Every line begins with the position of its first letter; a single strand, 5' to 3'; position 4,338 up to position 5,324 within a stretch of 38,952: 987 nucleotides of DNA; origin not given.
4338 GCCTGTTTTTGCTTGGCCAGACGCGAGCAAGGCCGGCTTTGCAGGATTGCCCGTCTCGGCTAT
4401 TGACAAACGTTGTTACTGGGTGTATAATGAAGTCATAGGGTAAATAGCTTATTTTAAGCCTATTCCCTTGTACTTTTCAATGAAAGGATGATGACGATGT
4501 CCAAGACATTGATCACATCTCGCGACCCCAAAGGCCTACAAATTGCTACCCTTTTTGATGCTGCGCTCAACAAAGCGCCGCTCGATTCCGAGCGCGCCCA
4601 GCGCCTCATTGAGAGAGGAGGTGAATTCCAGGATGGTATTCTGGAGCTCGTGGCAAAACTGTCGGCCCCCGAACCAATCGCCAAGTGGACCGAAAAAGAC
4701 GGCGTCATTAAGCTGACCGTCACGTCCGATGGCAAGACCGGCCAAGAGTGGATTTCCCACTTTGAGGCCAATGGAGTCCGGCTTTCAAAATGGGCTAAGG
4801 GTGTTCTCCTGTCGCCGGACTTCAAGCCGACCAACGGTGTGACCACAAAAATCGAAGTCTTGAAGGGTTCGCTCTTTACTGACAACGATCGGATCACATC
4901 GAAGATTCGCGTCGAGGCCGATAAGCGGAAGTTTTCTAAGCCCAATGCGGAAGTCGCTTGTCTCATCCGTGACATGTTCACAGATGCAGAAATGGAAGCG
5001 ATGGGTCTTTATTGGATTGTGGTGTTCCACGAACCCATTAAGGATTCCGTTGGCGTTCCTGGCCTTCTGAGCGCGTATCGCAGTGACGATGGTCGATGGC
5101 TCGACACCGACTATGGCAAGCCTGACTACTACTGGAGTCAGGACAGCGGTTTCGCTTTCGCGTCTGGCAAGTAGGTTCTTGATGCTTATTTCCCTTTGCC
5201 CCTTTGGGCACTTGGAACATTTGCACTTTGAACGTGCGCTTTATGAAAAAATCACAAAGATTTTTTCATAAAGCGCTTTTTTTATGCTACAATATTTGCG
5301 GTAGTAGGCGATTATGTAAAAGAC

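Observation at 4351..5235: The DGR target gene is a compositionally foreign, apparently cytoplasmic protein with its own consensus promoter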

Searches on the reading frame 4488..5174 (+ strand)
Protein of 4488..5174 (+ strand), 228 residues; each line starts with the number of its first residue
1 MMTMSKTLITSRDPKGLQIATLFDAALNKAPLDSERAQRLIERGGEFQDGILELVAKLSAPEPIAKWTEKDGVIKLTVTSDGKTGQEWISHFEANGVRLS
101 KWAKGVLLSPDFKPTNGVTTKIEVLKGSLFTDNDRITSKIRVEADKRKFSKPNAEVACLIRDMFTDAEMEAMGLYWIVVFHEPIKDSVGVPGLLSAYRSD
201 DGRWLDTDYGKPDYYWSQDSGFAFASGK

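Call 8: search_protein_families(library=pfam, proteins=[window:4488-5174:+], max_evalue=1)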
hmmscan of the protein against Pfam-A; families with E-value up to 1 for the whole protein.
window:4488-5174:+ (228 aa): 0 families

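Call 11: find_homologous_proteins(query=window:4488-5171:+, max_evalue=0.01)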
Query window:4488-5171:+ (228 aa): 1374 proteins with E <= 0.01 among 1631 candidates; the best 120 are listed.
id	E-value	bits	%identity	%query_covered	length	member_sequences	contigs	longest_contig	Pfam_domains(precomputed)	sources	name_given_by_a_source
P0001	2.6e-135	467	93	100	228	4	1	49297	-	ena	-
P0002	5.4e-91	322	68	97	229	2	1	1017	-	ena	-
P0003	1.4e-84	301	63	97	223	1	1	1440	-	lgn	-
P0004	5.0e-80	286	62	99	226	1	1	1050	-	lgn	-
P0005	3.6e-74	267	57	100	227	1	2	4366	-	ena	-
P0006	9.7e-73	262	71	71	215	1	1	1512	-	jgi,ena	-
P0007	2.3e-70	255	69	71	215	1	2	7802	-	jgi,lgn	jgi:hypothetical protein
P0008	6.0e-70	253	69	72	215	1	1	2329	-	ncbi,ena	-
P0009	9.0e-70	253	59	97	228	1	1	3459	-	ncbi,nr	ncbi:MAG: hypothetical protein Q8L21_02630 [Candidatus Komeilibacteria bacterium]|nr:hypothetical pr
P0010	1.0e-69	253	60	85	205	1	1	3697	-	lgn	-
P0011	1.6e-69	252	53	97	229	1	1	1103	-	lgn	-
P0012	5.8e-69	250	66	75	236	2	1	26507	-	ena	-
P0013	1.5e-68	249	69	71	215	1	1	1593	-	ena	-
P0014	3.5e-68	248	68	72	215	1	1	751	-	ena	-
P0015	5.7e-68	247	60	86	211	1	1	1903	-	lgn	-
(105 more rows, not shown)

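Call 12: search_solved_structures(query=window:4488-5171:+, max_evalue=10)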
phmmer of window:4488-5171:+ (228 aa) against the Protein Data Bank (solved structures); distinct sequences matched with E-value up to 10: 2.
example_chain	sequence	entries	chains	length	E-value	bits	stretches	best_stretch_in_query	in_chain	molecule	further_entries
2isj_A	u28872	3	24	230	0.35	13.6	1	156-193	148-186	BluB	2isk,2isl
9ncf_S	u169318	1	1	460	8.8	9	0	60-90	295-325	Immunoglobulin-like domain protein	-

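Call 13: search_protein_families(library=ncbifam, proteins=[window:4488-5171:+], max_evalue=1)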
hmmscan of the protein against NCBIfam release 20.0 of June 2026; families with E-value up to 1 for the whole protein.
window:4488-5171:+ (228 aa): 0 families

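Call 17: find_related_loci(query=A2, collection=genome_contigs, flank=10000)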
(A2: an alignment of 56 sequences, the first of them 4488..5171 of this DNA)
Query A2 (228 aa) in genome_contigs; peptide patterns used: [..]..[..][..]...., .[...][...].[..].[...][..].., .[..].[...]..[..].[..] (x = any residue, [..] = any of these).
297 stretches matched a pattern; 240 encode a relative of the query (tblastn E <= 1e-3); the best 80 are kept; 80 distinct loci.
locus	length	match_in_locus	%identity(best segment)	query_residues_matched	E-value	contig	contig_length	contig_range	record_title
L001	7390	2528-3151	55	18-225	6e-71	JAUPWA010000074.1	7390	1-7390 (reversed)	MAG: Patescibacteria group bacterium isolate erpe_2018_sw_42hr_WHONDRS-SW48-000099_B_bin.61 scaffold_1582603, whole geno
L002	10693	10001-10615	57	21-225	3e-70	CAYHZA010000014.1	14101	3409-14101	MAG TPA_asm: uncultured Candidatus Saccharibacteria bacterium isolate ERP119705_co17_168 genome assembly, contig: NODE_5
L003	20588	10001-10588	58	25-225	1e-69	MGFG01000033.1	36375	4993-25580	MAG: Candidatus Uhrbacteria bacterium RIFOXYC2_FULL_47_19 rifoxyc2_full_scaffold_787, whole genome shotgun sequence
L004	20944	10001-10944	70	67-225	9e-70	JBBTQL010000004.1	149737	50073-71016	MAG: Patescibacteria group bacterium isolate H43-bin081_1 H43_bin081_1_000000000004, whole genome shotgun sequence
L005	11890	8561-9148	57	30-225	1e-69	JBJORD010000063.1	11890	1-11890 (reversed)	MAG: Candidatus Parcubacteria bacterium isolate yakimariver_2019_sw_WHONDRS-S19S_0060_B_bin.95 scaffold_86416, whole gen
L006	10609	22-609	58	30-225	1e-69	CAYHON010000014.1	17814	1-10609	MAG TPA_asm: uncultured Candidatus Saccharibacteria bacterium isolate ERP119705_co14_178 genome assembly, contig: NODE_3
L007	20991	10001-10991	65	54-225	4e-69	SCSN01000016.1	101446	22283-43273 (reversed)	MAG: Patescibacteria group bacterium isolate FW215_bin.14 FW215_bin.14-131202, whole genome shotgun sequence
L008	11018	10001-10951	68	66-225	4e-69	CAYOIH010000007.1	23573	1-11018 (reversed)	MAG TPA_asm: uncultured Candidatus Saccharibacteria bacterium isolate SRP178699_co1_594 genome assembly, contig: NODE_24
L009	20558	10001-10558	59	40-225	5e-69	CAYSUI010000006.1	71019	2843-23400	MAG TPA_asm: uncultured Candidatus Saccharibacteria bacterium isolate SRP298887_co1_137 genome assembly, contig: NODE_17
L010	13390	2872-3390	61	54-226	8e-69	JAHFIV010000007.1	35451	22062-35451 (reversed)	MAG: bacterium isolate nzgw370 NODE_498_length_35452_cov_3.515525, whole genome shotgun sequence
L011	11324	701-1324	55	18-225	7e-69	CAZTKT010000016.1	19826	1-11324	MAG TPA_asm: uncultured Candidatus Saccharibacteria bacterium isolate binchicken_co264_14 genome assembly, contig: NODE_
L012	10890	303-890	58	30-225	2e-68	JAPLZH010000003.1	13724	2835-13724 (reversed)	MAG: Candidatus Taylorbacteria bacterium isolate LacPavin_0920_WC57_MAG_39_17 LacPavin_0920_WC57_scaffold_203002, whole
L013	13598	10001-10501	64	59-225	4e-68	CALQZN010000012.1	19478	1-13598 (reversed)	MAG: Candidatus Nomurabacteria bacterium isolate MoH-23oct19-148 genome assembly, contig: MoH-23oct19-C3521, whole genom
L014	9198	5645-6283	54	15-224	6e-68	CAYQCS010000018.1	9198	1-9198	MAG TPA_asm: uncultured Candidatus Saccharibacteria bacterium isolate SRP135725_co1_650 genome assembly, contig: NODE_10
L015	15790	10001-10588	58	30-225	1e-67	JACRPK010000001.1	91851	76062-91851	MAG: Candidatus Wolfebacteria bacterium isolate NC_groundwater_1985_Pr3_S-0.2um_36_7 scaffold_154285, whole genome shotg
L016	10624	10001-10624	55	18-225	7e-68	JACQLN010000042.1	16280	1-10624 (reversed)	MAG: Parcubacteria group bacterium isolate NC_groundwater_1204_Ag_S-0.1um_45_229 S_p1_S3_coassembly_k141_1481922, whole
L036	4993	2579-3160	56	32-224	7e-65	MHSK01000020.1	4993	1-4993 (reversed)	MAG: Candidatus Taylorbacteria bacterium RIFCSPLOWO2_12_FULL_43_20 rifcsplowo2_12_scaffold_33520, whole genome shotgun s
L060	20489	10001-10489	61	62-224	7e-63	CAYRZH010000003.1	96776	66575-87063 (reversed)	MAG TPA_asm: uncultured Candidatus Saccharibacteria bacterium isolate binchicken_co16_374 genome assembly, contig: NODE_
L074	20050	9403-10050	49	11-225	5e-61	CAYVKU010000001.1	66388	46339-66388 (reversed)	MAG TPA_asm: uncultured Candidatus Saccharibacteria bacterium isolate SRP290908_co1_111 genome assembly, contig: NODE_40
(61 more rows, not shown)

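Call 21: predict_structure(alignment_id=A2)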
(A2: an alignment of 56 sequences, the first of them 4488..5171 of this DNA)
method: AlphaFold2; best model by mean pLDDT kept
length: 228 residues; sequences in the alignment: 56
mean_pLDDT: 82.9   pTM: 0.69
mean pLDDT of the five models: 82.9, 80.9, 79.6, 78.6, 78.5
residues with pLDDT >= 90: 135; 70-90: 45; 50-70: 32; < 50: 16
segments of 3 or more residues with pLDDT < 50: 1-13, 187-189
pLDDT, mean of each block of 10 residues (from residue 1): 37 54 68 73 73 67 75 96 97 96 92 94 97 94 95 96 94 95 64 86 87 91 88
secondary structure, 60 per line:
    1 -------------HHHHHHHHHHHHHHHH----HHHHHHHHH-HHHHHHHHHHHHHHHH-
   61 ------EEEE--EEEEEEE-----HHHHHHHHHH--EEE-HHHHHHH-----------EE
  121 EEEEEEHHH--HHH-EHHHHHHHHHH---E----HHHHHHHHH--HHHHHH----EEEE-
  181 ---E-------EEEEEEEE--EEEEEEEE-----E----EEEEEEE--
elements in order: H14-29 H34-42 H44-59 E67-70 E73-79 H85-94 E97-99 H101-107 E119-126 H137-146 H155-163 H166-171 E176-179 E192-199 E202-209 E220-226

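Call 25: fold_search(model_id=the predicted structure, library=pdb)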
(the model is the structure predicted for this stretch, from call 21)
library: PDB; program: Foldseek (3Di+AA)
matches with E <= 10: 453; with E <= 0.001: 0
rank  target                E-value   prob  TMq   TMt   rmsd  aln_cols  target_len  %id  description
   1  4yli_D                2.8e-01  0.09  0.17  0.22  12.9       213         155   12  CL-K1 trimer (released 2015-04-08)
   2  4yli_C                3.2e-01  0.09  0.18  0.24  13.0       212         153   12  CL-K1 trimer (released 2015-04-08)
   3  1y17_A                3.7e-01  0.06  0.14  0.20  15.3       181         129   11  crystal structure of Aa-X-bp-II, a snake venom protein with the activity of binding to coagulation factor X from Agkis (released 2006-03-07)
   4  5mgs_B                4.4e-01  0.03  0.12  0.16  16.2       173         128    8  Human receptor NKR-P1 in deglycosylated form, extracellular domain (released 2018-05-23)
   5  4ydr_A                4.7e-01  0.07  0.17  0.14  10.6       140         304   11  Crystal structure of oxidized homoserine dehydrogenase of Sulfolobus tokodaii (released 2015-11-11)
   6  1ukm_B                5.3e-01  0.06  0.15  0.24  15.4       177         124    8  Crystal structure of EMS16, an Antagonist of collagen receptor integrin alpha2beta1 (GPIa/IIa) (released 2003-11-04)
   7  7qaj_H                5.3e-01  0.06  0.14  0.24  16.2       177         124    9  ZK002 with Anti-angiogenic and Anti-inflamamtory Properties (released 2023-06-14)
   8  7vjv                  5.3e-01  0.06  0.12  0.13  19.5       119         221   13  Human AlkB homolog ALKBH6 in complex with alpha-katoglutarate and Mn (released 2022-02-02)
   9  3whd_C                6.1e-01  0.04  0.13  0.18  13.3       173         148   10  C-type lectin, human MCL (released 2013-10-23)
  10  7vjs                  6.5e-01  0.08  0.12  0.13  11.5        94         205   16  Human AlkB homolog ALKBH6 in complex with Tris and Ni (released 2022-02-02)
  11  1v4l_A                6.5e-01  0.06  0.17  0.25  14.2       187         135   12  Crystal structure of a platelet agglutination factor isolated from the venom of Taiwan habu (Trimeresurus mucrosquamat (released 2003-12-02)
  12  1sb2_B                6.5e-01  0.05  0.14  0.22  14.5       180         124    9  High resolution Structure determination of rhodocetin (released 2005-02-01)
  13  2nan_MODEL_1_A        6.9e-01  0.06  0.09  0.12   9.1        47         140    6  NMR structure of human DCL-1 (CD302) extracellular domain (released 2017-01-11)
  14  9hye_A                6.9e-01  0.03  0.12  0.19  16.5       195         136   11  Structure of the Mus musclus Langerin carbohydrate recognition domain with depleted Calcium (released 2025-11-19)
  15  8k8h                  6.9e-01  0.03  0.13  0.07  14.8       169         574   12  Crystal structure of the CysR-CTLD3 fragment of human DEC205 (released 2024-02-28)
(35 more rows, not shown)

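Call 26: search_solved_structures(query=A2, max_evalue=10, show_alignments=2)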
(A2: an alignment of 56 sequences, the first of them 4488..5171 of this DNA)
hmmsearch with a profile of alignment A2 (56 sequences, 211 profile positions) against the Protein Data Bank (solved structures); distinct sequences matched with E-value up to 10: 4.
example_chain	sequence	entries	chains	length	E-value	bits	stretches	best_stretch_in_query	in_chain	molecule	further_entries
9ncf_S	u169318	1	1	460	0.0073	18.9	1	35-69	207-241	Immunoglobulin-like domain protein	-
8qat_A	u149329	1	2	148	0.18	14.4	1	67-130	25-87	Protein Hook homolog 3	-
6wis_A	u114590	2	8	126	0.58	12.7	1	64-84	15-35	DUF411 domain-containing protein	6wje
2m7o_A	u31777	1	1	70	1.8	11.1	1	125-149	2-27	uncharacterized protein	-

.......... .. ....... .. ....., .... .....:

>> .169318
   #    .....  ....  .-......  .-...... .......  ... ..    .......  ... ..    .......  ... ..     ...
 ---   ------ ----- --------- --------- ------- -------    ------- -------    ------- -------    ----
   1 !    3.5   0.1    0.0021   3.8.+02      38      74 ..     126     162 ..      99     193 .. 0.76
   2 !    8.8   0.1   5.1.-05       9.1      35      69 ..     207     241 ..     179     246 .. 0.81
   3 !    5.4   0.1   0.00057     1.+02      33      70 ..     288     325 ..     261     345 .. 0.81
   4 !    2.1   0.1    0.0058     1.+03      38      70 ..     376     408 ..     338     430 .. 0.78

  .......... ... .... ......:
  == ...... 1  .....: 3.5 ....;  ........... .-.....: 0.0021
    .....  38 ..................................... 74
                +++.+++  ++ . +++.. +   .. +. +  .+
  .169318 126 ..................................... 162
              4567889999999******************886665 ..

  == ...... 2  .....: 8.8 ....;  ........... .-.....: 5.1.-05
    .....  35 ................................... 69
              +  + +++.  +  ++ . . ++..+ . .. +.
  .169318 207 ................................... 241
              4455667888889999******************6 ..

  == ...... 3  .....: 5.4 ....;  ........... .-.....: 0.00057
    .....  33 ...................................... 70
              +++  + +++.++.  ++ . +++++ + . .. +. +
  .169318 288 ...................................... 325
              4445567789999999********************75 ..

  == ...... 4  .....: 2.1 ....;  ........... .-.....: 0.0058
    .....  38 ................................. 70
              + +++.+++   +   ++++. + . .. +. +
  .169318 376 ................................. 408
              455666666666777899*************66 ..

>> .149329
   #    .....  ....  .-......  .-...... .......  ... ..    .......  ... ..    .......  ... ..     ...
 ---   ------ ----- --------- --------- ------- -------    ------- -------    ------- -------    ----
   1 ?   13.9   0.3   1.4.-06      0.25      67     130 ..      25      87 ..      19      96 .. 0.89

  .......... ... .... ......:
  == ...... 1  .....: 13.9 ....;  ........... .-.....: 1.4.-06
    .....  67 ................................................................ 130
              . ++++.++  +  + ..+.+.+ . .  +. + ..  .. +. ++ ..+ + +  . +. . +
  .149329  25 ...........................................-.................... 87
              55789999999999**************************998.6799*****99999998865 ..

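Call 27: search_protein_families(library=pfam, alignment_id=A2, max_evalue=1)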
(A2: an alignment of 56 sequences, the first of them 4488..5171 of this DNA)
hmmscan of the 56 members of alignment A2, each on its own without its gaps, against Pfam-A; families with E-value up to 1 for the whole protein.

A. member 1, window:4488-5171:+ (228 aa): 0 families

B. families by the number of members that match (of 56 scanned): 6 families
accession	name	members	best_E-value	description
PF24231.1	DUF7444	3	0.16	Family of unknown function (DUF7444)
PF08856.16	DUF1826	1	0.0044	Protein of unknown function (DUF1826)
PF24410.1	wHTH-HSP90_Na-assoc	1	0.11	wHTH-Hsp90_Na associated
PF05485.17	THAP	1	0.21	THAP domain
PF09130.16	DUF1932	1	0.23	Domain of unknown function (DUF1932)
PF11848.13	DUF3368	1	0.24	Domain of unknown function (DUF3368)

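Call 48: find_encoding_contigs(protein=P0001, flank=10000, max_places=3)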
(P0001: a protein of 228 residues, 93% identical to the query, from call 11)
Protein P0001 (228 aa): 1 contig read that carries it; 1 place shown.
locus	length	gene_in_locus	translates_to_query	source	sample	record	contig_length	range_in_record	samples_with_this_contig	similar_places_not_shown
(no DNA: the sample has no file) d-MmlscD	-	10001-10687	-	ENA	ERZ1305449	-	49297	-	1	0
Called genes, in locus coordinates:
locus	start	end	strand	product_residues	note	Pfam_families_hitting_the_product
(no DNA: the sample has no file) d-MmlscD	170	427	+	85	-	-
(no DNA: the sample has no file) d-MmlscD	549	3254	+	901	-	PF00690:Cation_ATPase_N, PF00122:E1-E2_ATPase, PF13246:Cation_ATPase, PF00702:Hydrolase, PF00689:Cation_ATPase_C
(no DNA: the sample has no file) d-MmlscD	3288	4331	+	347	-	PF01594:AI-2E_transport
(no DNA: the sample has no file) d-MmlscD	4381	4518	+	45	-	-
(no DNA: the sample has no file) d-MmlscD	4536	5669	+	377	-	PF01702:TGT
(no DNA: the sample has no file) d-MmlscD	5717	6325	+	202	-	PF00081:Sod_Fe_N, PF02777:Sod_Fe_C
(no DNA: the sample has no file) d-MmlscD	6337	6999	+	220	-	-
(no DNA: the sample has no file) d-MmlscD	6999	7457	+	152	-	PF00588:SpoU_methylase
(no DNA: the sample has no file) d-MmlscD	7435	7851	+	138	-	-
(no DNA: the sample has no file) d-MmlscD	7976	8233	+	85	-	PF02201:SWIB, PF26291:SWIB_eIF2D (weak)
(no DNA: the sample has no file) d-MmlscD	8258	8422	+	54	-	-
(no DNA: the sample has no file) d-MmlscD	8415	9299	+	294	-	PF00753:Lactamase_B, PF12706:Lactamase_B_2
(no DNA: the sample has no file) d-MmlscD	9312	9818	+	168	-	PF00334:NDK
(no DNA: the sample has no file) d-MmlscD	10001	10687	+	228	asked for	-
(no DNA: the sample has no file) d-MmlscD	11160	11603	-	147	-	PF22296:bAvd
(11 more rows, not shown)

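Call 88: find_related_loci(query=A2, collection=viral_contigs, flank=10000)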
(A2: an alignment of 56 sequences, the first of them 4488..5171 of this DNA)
Query A2 (228 aa) in viral_contigs; peptide patterns used: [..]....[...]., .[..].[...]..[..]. (x = any residue, [..] = any of these).
28 stretches matched a pattern, but none encodes a relative of the query by tblastn (E <= 1e-3).

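Call 89: search_dna_similar(query=window:4497-5171:+, collection=phages, mode=protein, max_evalue=0.001)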
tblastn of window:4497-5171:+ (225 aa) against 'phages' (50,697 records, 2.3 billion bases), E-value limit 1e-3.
No match.

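Call 91: find_encoding_contigs(protein=P0005, flank=3000, max_places=2)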
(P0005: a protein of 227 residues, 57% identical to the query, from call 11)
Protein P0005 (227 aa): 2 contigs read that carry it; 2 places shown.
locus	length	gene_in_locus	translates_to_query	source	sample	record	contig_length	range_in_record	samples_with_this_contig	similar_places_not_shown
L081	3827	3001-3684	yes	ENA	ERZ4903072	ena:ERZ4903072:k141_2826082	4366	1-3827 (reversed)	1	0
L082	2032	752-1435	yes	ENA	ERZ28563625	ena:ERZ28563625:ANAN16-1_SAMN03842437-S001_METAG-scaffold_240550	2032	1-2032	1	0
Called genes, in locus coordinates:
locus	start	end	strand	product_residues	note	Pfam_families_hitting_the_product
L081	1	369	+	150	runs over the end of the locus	PF00293:NUDIX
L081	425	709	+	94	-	PF01541:GIY-YIG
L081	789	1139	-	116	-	PF00453:Ribosomal_L20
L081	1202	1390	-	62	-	PF01632:Ribosomal_L35p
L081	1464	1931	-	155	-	PF05198:IF3_N, PF00707:IF3_C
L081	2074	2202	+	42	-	-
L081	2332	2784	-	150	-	PF01668:SmpB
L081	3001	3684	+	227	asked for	-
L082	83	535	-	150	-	PF01668:SmpB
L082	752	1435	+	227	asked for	-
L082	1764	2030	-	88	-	?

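Call 92: find_encoding_contigs(protein=P0009, flank=3000, max_places=2)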
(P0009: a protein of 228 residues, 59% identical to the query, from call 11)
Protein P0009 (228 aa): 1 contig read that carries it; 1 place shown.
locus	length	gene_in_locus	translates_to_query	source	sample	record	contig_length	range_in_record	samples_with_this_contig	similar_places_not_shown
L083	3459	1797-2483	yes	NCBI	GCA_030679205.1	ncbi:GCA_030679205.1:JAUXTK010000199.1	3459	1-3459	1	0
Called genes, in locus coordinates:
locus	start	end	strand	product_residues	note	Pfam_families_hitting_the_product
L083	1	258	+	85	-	PF21096:RecA_C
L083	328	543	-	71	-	PF01084:Ribosomal_S18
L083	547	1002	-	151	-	PF00436:SSB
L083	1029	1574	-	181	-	PF01250:Ribosomal_S6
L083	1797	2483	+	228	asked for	-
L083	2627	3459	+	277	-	PF01555:N6_N4_Mtase (weak), PF01170:UPF0020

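Call 93: find_encoding_contigs(protein=P0003, flank=3000, max_places=2)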
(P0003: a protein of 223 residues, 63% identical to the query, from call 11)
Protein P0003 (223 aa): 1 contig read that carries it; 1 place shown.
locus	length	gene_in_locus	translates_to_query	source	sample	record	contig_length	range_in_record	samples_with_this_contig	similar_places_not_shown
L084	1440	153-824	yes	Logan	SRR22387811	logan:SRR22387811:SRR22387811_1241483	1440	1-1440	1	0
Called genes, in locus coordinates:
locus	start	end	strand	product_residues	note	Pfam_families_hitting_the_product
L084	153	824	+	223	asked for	-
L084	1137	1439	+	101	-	?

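Call 104: search_protein_families(library=pfam, proteins=[L074:8413-9024:+, L036:3904-4638:+, L016:4094-4657:+, L060:7808-8320:+], max_evalue=0.1)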
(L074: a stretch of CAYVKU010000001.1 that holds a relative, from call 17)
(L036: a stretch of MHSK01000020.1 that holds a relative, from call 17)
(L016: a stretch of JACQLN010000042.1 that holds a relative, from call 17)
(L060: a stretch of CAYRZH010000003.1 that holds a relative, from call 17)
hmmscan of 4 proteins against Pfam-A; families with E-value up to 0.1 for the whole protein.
L074:8413-9024:+ (203 aa): 0 families

L036:3904-4638:+ (244 aa): 1 family
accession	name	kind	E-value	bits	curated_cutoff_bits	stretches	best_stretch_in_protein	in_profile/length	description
PF08157.16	NUC129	-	0.088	13.6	25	0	134-170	12-48/63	NUC129 domain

L016:4094-4657:+ (187 aa): 1 family
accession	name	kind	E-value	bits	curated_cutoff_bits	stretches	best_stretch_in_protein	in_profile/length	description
PF18312.6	ScsC_N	-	0.027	14.6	25.8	1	122-134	11-23/34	Copper resistance protein ScsC N-terminal domain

L060:7808-8320:+ (170 aa): 0 families
